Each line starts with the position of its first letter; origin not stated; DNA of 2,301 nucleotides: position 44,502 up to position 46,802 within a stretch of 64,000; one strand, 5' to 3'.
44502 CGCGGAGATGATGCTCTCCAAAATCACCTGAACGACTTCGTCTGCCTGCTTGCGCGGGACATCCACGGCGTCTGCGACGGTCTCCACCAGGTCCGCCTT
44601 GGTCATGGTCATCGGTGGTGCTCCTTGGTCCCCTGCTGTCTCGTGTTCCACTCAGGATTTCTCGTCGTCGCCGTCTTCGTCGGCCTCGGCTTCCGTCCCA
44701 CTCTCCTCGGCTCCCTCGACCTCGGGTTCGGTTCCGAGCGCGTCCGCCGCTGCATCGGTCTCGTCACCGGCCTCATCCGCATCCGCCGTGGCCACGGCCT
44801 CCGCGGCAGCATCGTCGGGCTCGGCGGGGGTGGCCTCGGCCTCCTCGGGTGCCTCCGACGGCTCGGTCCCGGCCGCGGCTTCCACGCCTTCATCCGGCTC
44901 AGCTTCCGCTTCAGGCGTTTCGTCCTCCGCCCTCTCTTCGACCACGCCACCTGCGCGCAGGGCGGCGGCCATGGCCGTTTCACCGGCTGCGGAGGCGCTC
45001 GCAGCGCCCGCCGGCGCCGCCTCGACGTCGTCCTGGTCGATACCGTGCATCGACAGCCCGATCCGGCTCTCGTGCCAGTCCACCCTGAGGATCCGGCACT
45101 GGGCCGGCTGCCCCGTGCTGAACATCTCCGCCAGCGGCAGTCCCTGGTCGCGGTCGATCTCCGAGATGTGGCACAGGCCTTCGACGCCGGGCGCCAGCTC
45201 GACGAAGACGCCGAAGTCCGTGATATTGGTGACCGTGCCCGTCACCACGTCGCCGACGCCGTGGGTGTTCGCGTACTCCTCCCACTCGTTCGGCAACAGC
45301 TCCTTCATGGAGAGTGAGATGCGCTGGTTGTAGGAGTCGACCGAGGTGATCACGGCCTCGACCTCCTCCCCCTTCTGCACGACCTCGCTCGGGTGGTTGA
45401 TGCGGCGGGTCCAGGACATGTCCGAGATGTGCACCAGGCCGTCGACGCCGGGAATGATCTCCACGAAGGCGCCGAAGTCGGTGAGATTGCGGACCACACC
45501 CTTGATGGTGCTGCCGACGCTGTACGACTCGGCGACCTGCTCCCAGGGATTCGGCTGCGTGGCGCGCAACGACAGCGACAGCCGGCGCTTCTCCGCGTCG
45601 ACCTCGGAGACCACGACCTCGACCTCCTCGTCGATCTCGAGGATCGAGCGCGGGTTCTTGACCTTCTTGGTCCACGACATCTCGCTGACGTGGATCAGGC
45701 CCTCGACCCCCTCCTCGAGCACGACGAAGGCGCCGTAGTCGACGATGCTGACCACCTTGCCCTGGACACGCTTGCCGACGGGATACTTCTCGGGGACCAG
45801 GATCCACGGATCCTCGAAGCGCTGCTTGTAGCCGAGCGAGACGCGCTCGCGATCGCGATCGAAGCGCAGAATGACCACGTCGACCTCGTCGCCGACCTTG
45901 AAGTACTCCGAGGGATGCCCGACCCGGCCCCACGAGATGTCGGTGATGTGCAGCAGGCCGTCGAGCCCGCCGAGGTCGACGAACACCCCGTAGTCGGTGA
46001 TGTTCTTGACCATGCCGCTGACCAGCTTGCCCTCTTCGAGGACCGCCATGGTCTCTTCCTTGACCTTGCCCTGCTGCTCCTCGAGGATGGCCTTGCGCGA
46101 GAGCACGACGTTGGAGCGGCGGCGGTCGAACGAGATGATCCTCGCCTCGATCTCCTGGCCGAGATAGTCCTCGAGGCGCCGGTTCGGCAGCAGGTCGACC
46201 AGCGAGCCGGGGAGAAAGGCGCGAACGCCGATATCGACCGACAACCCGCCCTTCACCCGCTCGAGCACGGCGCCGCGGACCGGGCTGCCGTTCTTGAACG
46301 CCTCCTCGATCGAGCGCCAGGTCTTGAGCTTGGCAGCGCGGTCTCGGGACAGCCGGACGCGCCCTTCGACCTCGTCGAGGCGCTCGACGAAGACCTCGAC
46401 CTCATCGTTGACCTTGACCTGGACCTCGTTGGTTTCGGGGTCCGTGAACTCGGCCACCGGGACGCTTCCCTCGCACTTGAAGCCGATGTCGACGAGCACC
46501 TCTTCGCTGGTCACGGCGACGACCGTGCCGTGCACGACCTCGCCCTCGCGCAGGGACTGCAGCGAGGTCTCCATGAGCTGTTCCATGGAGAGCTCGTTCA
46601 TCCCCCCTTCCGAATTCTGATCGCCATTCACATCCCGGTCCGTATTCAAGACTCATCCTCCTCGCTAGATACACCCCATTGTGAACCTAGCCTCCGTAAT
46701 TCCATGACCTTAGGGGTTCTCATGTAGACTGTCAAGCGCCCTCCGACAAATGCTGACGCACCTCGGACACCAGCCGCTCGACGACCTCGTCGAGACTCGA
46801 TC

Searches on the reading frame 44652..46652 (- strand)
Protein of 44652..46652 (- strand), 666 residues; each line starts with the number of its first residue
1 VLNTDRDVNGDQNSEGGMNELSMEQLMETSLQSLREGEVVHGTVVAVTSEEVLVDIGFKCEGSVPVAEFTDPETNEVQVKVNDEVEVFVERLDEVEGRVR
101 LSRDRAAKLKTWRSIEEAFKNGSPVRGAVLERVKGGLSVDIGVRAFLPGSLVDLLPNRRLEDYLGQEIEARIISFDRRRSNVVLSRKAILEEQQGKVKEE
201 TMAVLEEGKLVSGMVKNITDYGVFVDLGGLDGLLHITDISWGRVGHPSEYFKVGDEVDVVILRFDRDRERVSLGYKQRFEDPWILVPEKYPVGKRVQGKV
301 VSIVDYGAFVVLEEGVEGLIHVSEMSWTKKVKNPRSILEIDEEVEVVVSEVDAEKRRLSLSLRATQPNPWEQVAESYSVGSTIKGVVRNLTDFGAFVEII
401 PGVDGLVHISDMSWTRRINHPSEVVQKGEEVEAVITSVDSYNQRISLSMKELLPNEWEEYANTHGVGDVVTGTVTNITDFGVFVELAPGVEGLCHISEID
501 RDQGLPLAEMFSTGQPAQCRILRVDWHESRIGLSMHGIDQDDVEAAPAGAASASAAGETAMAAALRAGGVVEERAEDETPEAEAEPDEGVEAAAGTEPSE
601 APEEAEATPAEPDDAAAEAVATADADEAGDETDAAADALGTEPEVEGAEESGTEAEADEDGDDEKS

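Call 44: search_protein_families(library=pfam, proteins=[window:44652-46652:-], max_evalue=0.0001)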
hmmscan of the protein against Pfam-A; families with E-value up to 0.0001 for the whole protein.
window:44652-46652:- (666 aa): 5 families
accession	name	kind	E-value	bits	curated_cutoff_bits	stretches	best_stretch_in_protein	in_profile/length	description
PF00575.29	S1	-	1.1e-98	324.2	22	6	206-276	3-74/74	S1 RNA binding domain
PF23459.1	S1_RRP5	-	1.5e-36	125.2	27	3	380-448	4-71/72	RRP5 S1 domain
PF21710.3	Spt6_S1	-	2.6e-19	69.7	27.5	0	463-536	13-87/91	Spt6, S1/OB domain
PF17092.11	PCB_OB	-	2.5e-08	35.1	27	0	368-435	19-87/111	Penicillin-binding protein OB-like domain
PF13509.12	S1_2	-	1.5e-06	28.6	21.8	0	466-500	1-35/61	S1 domain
